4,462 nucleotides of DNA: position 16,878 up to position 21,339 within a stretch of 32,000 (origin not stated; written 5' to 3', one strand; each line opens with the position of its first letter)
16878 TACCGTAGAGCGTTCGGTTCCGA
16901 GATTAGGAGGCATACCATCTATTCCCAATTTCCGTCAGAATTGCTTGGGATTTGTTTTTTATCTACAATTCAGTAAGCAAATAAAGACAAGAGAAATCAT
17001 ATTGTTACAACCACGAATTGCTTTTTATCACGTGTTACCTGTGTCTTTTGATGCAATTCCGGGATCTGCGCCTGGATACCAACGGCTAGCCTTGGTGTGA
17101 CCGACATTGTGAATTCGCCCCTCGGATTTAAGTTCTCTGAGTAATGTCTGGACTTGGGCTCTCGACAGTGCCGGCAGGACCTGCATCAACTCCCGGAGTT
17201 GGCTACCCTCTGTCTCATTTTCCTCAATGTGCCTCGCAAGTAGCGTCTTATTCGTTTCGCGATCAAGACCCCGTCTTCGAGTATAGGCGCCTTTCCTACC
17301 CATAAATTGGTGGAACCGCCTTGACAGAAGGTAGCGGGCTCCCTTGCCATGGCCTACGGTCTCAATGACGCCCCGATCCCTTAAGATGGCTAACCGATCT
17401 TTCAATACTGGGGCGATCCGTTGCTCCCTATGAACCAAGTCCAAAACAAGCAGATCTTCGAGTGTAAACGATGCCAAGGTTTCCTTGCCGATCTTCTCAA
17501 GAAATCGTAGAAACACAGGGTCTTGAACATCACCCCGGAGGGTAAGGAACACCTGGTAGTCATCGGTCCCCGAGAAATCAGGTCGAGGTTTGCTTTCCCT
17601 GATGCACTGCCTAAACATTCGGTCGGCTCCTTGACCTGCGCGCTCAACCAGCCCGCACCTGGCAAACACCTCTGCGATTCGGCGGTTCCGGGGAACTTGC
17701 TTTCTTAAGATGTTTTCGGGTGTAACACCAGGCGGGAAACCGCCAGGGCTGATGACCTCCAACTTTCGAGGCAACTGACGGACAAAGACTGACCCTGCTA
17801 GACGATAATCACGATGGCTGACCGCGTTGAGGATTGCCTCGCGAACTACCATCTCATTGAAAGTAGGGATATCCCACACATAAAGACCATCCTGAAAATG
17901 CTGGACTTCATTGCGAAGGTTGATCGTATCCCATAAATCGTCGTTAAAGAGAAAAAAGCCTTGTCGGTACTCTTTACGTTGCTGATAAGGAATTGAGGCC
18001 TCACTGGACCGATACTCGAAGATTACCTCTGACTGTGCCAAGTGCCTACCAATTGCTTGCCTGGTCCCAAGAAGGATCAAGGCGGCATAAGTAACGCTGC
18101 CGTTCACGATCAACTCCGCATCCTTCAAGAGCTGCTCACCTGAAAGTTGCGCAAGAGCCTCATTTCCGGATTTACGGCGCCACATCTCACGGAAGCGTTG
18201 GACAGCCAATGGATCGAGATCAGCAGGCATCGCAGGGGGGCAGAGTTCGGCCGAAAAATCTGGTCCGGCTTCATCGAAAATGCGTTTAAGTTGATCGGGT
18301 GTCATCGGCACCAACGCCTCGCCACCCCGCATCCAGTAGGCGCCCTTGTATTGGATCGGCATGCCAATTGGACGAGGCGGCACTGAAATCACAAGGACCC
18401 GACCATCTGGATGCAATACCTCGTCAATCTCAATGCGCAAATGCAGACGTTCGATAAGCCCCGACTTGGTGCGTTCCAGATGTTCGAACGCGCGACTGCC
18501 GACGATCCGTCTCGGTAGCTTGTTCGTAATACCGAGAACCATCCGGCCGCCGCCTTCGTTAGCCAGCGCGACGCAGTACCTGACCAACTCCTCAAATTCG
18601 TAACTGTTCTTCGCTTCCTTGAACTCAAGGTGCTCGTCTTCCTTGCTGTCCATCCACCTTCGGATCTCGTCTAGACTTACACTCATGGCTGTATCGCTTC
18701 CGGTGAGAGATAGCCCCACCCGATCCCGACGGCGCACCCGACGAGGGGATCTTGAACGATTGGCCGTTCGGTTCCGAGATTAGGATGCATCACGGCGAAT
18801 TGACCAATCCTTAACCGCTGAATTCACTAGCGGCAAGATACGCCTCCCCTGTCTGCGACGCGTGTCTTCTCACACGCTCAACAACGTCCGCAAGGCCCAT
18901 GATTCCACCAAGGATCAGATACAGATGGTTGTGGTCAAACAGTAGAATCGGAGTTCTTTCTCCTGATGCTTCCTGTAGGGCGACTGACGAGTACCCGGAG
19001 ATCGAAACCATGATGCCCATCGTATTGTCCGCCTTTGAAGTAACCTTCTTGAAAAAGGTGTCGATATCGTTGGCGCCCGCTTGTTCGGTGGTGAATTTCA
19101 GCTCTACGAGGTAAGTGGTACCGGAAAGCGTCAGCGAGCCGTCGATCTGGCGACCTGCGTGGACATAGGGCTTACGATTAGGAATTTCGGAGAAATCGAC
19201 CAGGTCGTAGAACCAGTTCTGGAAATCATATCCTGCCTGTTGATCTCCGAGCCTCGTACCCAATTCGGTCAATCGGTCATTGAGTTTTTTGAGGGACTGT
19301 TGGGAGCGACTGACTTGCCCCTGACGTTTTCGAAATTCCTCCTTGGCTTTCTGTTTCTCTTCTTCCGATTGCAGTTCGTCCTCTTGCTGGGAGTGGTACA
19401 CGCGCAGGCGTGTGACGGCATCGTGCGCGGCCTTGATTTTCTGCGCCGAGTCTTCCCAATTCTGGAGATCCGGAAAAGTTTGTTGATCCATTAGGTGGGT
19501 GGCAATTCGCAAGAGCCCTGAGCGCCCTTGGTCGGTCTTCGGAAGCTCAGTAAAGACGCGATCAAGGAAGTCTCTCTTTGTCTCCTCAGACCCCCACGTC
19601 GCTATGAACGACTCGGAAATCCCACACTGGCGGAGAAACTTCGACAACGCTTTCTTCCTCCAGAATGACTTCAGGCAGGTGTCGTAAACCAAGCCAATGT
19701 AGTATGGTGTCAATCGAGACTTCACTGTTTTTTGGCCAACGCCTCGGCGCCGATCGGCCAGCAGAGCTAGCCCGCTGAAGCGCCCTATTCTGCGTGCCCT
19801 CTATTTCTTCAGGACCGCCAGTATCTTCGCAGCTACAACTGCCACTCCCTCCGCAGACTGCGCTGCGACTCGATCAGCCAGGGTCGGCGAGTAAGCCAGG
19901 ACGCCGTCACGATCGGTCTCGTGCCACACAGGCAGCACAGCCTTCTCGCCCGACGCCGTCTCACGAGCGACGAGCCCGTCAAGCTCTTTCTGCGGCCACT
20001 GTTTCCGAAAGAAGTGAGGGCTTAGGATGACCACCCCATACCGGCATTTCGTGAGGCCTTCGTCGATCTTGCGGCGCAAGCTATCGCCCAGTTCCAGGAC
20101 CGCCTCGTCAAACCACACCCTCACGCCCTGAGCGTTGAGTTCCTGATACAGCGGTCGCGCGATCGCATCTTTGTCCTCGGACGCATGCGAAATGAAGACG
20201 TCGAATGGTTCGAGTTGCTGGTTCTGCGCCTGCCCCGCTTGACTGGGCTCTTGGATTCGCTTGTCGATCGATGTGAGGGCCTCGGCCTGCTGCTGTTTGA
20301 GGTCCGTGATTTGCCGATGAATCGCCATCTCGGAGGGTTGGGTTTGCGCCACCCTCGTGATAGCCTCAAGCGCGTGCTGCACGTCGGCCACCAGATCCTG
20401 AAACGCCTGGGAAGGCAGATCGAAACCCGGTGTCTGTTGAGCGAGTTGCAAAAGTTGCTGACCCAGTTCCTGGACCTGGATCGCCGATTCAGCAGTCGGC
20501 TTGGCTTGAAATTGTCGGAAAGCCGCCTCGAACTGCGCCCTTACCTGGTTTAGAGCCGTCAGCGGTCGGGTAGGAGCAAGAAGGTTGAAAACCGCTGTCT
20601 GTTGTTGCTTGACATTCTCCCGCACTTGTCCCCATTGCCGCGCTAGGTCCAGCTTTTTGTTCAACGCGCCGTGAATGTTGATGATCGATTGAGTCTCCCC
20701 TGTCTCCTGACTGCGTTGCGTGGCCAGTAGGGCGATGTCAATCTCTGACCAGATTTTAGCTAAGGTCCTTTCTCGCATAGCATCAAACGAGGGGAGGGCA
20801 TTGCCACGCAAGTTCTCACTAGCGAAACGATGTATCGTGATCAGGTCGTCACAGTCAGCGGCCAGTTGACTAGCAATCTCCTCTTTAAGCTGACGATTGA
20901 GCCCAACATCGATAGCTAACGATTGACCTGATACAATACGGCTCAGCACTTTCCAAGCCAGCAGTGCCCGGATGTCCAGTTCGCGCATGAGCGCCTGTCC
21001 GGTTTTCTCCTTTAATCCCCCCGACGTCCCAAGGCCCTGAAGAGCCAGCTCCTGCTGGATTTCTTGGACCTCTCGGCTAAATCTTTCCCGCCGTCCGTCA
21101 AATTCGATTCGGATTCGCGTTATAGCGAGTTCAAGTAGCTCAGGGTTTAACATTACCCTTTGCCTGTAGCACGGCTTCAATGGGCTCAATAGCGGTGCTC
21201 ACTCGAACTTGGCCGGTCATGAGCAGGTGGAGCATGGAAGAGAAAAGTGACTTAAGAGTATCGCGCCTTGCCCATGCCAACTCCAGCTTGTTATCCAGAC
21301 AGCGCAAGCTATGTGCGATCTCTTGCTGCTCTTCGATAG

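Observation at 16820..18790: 35-codon relic of a second hsdR 5' end serves as a leader ORF, ATGA-coupled to the inserted AlbA_2 gene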

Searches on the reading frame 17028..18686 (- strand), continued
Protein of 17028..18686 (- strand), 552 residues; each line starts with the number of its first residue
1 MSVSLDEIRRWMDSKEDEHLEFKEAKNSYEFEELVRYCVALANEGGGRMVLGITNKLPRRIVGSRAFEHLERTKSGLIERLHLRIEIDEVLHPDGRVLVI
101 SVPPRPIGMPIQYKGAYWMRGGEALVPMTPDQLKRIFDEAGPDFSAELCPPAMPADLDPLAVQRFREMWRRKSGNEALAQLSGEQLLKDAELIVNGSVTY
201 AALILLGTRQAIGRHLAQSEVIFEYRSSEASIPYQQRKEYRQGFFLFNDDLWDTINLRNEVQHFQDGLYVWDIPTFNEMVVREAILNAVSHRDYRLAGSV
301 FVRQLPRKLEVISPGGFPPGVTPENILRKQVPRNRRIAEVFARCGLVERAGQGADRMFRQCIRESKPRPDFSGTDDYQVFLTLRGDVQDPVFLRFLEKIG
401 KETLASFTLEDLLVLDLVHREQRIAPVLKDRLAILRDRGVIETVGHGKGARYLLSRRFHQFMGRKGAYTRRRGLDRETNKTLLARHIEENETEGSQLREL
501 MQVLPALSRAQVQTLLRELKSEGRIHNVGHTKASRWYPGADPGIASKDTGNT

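Call 69: search_solved_structures(query=window:17031-18686:-, max_evalue=0.01)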
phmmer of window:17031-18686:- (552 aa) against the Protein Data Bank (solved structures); distinct sequences matched with E-value up to 0.01: 1.
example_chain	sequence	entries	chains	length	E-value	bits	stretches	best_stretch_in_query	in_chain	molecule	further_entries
3lmm_A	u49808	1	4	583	1.4e-18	70.2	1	30-365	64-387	Uncharacterized protein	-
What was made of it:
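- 17028..18686 (-): AlbA_2 (Schlafen-like) / HATPase_c_4 gene, 552 aa. Its ATG at 18686 overlaps the relic stop. The only PDB relative is 3lmm, an uncharacterised protein (call 69).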

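Call 70: search_protein_families(library=ncbifam, proteins=[window:17031-18686:-], max_evalue=0.001)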
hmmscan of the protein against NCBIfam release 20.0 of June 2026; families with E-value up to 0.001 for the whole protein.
window:17031-18686:- (552 aa): 0 families

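Call 75: search_protein_families(library=pfam, proteins=[L008:8053-11265:+], max_evalue=0.001)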
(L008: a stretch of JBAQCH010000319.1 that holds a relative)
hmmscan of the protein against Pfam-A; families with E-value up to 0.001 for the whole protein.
L008:8053-11265:+ (1071 aa): 5 families
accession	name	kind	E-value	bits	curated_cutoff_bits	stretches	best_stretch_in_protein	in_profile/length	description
PF00271.37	Helicase_C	-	1.8e-14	54.3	23.5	1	715-763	62-110/110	Helicase conserved C-terminal domain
PF13091.12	PLDc_2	-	2e-08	34.6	27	1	87-193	48-132/132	PLD-like domain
PF00176.29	SNF2-rel_dom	-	4.9e-08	32.9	24.9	1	338-392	125-178/290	SNF2-related domain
PF00270.35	DEAD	-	5.5e-05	23.4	26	0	322-378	99-161/167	DEAD/DEAH box helicase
PF04851.21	ResIII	-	7.5e-05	23.1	22.5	0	336-377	123-162/164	Type III restriction enzyme, res subunit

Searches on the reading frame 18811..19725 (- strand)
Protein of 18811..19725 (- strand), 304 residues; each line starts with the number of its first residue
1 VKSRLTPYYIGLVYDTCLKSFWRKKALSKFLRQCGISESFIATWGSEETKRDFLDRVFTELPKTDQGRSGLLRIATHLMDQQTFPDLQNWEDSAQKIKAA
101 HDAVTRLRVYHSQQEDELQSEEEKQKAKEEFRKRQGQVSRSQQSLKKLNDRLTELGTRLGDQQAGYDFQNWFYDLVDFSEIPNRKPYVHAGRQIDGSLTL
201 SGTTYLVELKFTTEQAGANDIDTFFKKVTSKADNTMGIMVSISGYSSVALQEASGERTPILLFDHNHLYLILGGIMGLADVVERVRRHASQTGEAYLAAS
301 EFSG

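Call 6: search_protein_families(library=pfam, proteins=[window:18811-19725:-])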
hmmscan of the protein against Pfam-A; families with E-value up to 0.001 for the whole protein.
window:18811-19725:- (304 aa): 1 family
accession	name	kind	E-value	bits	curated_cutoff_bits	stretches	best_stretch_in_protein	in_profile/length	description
PF04471.18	Mrr_cat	-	0.00014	22.4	21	1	192-268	34-111/115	Restriction endonuclease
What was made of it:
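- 18811..19725 (-): Mrr_cat-like nuclease gene, cargo. Its stop codon lies 20 nt upstream of the relic ATG. Call 6.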

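Call 8: search_protein_families(library=padloc, proteins=[window:18811-19725:-], max_evalue=0.001)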
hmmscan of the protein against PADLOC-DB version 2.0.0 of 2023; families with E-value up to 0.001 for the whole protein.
window:18811-19725:- (304 aa): 1 family
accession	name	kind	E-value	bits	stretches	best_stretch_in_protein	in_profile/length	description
PDLC04815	PDC-S02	-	0.00013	19.4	1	195-268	242-314/346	-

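Call 52: find_homologous_proteins(query=window:18814-19725:-, max_evalue=1e-10)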
Query window:18814-19725:- (304 aa): 2504 proteins with E <= 1e-10 among 3813 candidates; the best 120 are listed.
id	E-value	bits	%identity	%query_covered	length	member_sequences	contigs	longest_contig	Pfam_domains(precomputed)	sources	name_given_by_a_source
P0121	1.9e-183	626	91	100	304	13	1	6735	-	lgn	-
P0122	6.4e-169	579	83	100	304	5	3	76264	PF04471.19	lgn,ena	-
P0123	7.1e-168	575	82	100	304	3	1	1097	-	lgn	-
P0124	1.3e-167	574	82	100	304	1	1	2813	-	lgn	-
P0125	2.6e-166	570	81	100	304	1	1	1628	-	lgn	-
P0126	8.9e-166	568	81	100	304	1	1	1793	-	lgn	-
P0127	5.9e-164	562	79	100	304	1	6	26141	-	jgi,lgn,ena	-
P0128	7.1e-164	562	80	100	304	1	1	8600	-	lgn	-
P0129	1.5e-163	561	81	100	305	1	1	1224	-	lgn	-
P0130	2.2e-163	560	81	100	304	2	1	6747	PF04471.19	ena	-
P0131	3.9e-163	560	81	100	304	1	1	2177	-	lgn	-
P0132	4.3e-163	560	81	100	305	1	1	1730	-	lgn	-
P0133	1.6e-162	558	80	100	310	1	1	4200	PF04471.19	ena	-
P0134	2.7e-162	557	80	100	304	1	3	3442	-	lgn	-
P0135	3.0e-162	557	82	100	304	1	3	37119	-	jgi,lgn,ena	-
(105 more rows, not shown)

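Call 53: find_encoding_contigs(protein=P0121, flank=5000, max_places=2)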
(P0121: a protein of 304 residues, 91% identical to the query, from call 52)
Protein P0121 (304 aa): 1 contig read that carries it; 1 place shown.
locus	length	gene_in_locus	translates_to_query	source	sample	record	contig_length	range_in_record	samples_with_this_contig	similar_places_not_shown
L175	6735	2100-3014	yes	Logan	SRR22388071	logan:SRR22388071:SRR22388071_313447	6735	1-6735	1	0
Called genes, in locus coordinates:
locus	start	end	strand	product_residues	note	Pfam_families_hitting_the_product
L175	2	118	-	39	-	?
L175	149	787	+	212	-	PF18734:HEPN_AbiU2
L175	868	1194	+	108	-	PF14076:DUF4258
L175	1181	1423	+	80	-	PF13248:Zn_ribbon_3 (faint), PF15731:MqsA_antitoxin (weak)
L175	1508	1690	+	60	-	-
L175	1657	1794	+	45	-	-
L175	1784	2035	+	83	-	-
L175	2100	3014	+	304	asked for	-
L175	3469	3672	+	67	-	PF15919:HicB_lk_antitox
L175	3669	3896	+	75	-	PF07927:HicA_toxin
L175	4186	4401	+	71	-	PF15919:HicB_lk_antitox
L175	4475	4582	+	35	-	-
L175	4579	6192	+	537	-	PF04326:SLFN_AlbA_2, PF13749:HATPase_c_4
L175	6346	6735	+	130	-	?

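Call 54: find_encoding_contigs(protein=P0122, flank=5000, max_places=2)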
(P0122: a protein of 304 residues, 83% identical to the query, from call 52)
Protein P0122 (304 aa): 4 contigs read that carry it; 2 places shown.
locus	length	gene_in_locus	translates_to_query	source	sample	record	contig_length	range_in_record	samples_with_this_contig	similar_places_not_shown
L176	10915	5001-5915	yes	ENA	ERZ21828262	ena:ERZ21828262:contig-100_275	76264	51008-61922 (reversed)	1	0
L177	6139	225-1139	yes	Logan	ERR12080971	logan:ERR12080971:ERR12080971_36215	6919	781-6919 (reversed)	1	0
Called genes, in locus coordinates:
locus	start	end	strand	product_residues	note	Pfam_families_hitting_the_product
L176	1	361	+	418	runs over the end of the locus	PF00364:Biotin_lipoyl, PF02817:E3_binding, PF00198:2-oxoacid_dh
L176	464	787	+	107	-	PF04255:DUF433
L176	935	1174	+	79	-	-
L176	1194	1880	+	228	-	PF21948:LplA-B_cat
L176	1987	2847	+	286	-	PF00454:PI3_PI4_kinase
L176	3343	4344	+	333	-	PF16881:LIAS_N, PF04055:Radical_SAM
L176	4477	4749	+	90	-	-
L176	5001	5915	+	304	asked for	PF04471:Mrr_cat (weak)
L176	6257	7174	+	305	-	PF02086:MethyltransfD12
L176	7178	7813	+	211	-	-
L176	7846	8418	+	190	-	-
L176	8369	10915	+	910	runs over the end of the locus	-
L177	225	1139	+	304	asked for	PF04471:Mrr_cat (weak)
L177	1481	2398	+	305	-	PF02086:MethyltransfD12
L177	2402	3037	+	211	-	-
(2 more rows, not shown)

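Call 55: find_encoding_contigs(protein=P0135, flank=5000, max_places=2)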
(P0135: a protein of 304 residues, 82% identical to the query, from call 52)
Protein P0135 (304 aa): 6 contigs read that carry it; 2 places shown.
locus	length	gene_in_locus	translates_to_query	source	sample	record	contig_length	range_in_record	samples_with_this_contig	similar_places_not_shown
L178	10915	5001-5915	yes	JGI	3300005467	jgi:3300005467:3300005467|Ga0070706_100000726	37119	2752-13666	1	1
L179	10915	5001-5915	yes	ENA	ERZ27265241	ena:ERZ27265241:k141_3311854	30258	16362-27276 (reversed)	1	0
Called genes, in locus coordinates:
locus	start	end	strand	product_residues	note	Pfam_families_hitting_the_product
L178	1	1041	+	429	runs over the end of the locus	PF00202:Aminotran_3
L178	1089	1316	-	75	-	-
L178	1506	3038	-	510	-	PF22205:Csm6_6H, PF09670:Cas_Cas02710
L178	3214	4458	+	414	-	PF13433:Peripla_BP_5, PF13458:Peripla_BP_6, PF01094:ANF_receptor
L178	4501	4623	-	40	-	-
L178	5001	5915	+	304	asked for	-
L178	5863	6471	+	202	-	-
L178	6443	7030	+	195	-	-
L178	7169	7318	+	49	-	-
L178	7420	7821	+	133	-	PF03625:DUF302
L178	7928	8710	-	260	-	PF01135:PCMT (weak), PF13649:Methyltransf_25, PF13847:Methyltransf_31, PF08241:Methyltransf_11, PF08242:Methyltransf_12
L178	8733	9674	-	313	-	PF01073:3Beta_HSD, PF01370:Epimerase, PF02719:Polysacc_synt_2, PF04321:RmlD_sub_bind, PF07993:NAD_binding_4 (faint), PF13460:NAD_binding_10 (weak), PF16363:GDP_Man_Dehyd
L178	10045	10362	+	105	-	PF07719:TPR_2 (faint), PF13428:TPR_14 (faint), PF13181:TPR_8 (faint), PF07721:TPR_4 (faint), PF13414:TPR_11 (weak), PF13432:TPR_16 (weak), PF14559:TPR_19 (weak)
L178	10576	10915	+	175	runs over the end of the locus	PF00719:Pyrophosphatase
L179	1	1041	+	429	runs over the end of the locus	PF00202:Aminotran_3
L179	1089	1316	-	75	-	-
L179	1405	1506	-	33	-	-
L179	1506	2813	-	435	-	PF22205:Csm6_6H, PF09670:Cas_Cas02710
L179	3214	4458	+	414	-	PF13433:Peripla_BP_5, PF13458:Peripla_BP_6, PF01094:ANF_receptor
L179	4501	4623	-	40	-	-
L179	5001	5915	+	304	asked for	-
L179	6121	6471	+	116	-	-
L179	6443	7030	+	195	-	-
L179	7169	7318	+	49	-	-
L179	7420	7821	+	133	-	PF03625:DUF302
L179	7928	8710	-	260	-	PF01135:PCMT (weak), PF13649:Methyltransf_25, PF13847:Methyltransf_31, PF08241:Methyltransf_11, PF08242:Methyltransf_12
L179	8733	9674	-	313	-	PF01073:3Beta_HSD, PF01370:Epimerase, PF02719:Polysacc_synt_2, PF04321:RmlD_sub_bind, PF07993:NAD_binding_4 (faint), PF13460:NAD_binding_10 (weak), PF16363:GDP_Man_Dehyd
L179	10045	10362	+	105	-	PF07719:TPR_2 (faint), PF13428:TPR_14 (faint), PF13181:TPR_8 (faint), PF07721:TPR_4 (faint), PF13414:TPR_11 (weak), PF13432:TPR_16 (weak), PF14559:TPR_19 (weak)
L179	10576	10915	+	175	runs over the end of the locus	PF00719:Pyrophosphatase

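Call 70: search_protein_families(library=ncbifam, proteins=[window:18814-19725:-], max_evalue=0.001)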
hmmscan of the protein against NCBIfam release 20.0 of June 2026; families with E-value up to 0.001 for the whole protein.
window:18814-19725:- (304 aa): 0 families

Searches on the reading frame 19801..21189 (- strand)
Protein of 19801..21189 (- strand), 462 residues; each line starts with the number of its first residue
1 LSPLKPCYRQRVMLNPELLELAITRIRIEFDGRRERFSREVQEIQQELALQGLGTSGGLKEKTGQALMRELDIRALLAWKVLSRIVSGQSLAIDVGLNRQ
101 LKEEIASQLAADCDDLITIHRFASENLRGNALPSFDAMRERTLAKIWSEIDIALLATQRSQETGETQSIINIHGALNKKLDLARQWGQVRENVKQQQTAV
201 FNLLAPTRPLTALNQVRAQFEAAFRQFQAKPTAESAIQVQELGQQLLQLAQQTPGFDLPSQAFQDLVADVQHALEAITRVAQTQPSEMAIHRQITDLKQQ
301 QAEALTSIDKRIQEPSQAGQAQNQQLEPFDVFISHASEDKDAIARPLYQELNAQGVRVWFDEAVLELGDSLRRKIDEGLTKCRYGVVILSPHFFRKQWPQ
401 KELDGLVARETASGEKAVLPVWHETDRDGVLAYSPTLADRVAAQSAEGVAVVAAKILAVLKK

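Call 6: search_protein_families(library=pfam, proteins=[window:19801-21189:-])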
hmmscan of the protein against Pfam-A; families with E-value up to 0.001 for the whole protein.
window:19801-21189:- (462 aa): 2 families
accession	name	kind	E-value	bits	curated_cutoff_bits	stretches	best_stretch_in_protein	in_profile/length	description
PF13676.11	TIR_2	-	5.4e-22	79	28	1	331-427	1-95/122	TIR domain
PF01582.25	TIR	-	5.9e-12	46.2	21.3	1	329-432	2-105/179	TIR domain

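Call 8: search_protein_families(library=padloc, proteins=[window:19801-21189:-], max_evalue=0.001)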
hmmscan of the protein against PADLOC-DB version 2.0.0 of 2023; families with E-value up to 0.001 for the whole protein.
window:19801-21189:- (462 aa): 15 families
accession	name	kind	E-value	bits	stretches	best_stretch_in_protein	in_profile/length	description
PDLC05062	PDC-S66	-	2e-60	202.6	1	289-447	106-266/282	-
PDLC00417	ThsB1|ThsB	-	5.2e-38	129.2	1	324-446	162-284/303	TIR-like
PDLC00424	ThsB1|ThsB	-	6.6e-21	73.2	1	323-457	96-229/234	TIR-like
PDLC02962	RT-TIR_XII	-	2.7e-20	70.7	1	297-459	313-475/478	single gene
PDLC02961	RT-TIR_XII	-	9.9e-19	65.6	1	313-462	332-474/475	single gene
PDLC02012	SAVED5--SAVED_TIR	-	5.2e-13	46.9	1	321-417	5-99/404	-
PDLC02421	Aga_TIR-PNTD1-PNTD2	-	1.2e-07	29.2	1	331-404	6-80/430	Class I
PDLC02403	Aga_TIR-PNTD1-PNTD2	-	1e-06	26.1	1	331-403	5-78/443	Class I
PDLC00425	ThsB1|ThsB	-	1.3e-05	22.5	1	326-400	249-329/389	TIR-like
PDLC02400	Aga_TIR-PNTD1-PNTD2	-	6.9e-05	19.3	1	285-389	145-247/639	Class I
PDLC00434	ThsB1|ThsB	-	8.5e-05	19.8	1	331-404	141-214/396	TIR-like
PDLC00422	ThsB1|ThsB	-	9.5e-05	20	1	308-361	20-72/194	TIR-like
PDLC00426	ThsB1|ThsB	-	0.00018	18.9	1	321-362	230-270/352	TIR-like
PDLC00430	ThsB1|ThsB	-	0.00033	18.3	1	292-378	23-114/269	TIR-like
PDLC00728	Effector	-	0.00045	17.3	0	330-379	11-63/432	TIR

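Call 70: search_protein_families(library=ncbifam, proteins=[window:19804-21189:-], max_evalue=0.001)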
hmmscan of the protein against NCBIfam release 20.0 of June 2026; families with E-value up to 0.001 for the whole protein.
window:19804-21189:- (462 aa): 3 families
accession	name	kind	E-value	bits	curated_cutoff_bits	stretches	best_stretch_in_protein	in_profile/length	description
NF042941.1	Retron_TIR_antiphage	equivalog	8.8e-31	107.2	600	1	313-444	324-454/464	TIR domain-containing anti-phage reverse transcriptase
NF058526.1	Thoeris_type3_ThcB4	equivalog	9.2e-07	28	220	1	331-404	130-203/375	Thoeris type III anti-phage system protein ThcB4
NF040588.1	FxsC_Nterm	equivalog_domain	8.4e-05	22.6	130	1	358-423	47-119/182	TIR-like protein FxsC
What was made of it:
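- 19801..21189 (-): TIR-domain gene (PDC-S66 / ThsB-like), cargo. Calls 6, 8, 70.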
